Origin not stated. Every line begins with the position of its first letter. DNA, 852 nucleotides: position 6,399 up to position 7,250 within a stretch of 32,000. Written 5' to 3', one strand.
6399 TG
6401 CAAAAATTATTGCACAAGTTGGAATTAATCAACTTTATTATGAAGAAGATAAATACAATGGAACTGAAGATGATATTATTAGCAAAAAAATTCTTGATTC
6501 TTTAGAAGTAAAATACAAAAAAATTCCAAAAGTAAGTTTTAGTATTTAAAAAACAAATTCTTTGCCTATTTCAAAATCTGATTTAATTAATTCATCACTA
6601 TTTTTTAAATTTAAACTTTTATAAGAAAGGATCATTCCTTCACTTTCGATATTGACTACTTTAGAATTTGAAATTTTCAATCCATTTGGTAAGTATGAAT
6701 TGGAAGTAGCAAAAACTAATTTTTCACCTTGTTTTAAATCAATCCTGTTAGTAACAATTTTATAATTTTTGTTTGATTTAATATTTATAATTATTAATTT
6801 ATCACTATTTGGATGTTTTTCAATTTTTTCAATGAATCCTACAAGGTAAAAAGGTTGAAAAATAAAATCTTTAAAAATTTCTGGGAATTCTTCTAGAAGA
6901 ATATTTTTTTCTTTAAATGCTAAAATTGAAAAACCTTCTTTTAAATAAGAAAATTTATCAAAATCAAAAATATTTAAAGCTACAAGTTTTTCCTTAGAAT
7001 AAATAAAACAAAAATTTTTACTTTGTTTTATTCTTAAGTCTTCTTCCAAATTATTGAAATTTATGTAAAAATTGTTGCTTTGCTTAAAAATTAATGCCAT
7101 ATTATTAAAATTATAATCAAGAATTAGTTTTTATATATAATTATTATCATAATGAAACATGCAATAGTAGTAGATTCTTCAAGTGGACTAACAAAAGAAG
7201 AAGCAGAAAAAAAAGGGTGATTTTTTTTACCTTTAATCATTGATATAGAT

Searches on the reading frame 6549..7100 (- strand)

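Call 72: search_protein_families(library=pfam, proteins=[window:6549-7100:-], max_evalue=0.001)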
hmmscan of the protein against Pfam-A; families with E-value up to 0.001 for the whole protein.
seq(184 aa): 1 family
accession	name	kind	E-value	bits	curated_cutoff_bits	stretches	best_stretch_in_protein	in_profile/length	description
PF01588.26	tRNA_bind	-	7.6e-10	39.2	27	1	87-174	3-87/96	Putative tRNA binding domain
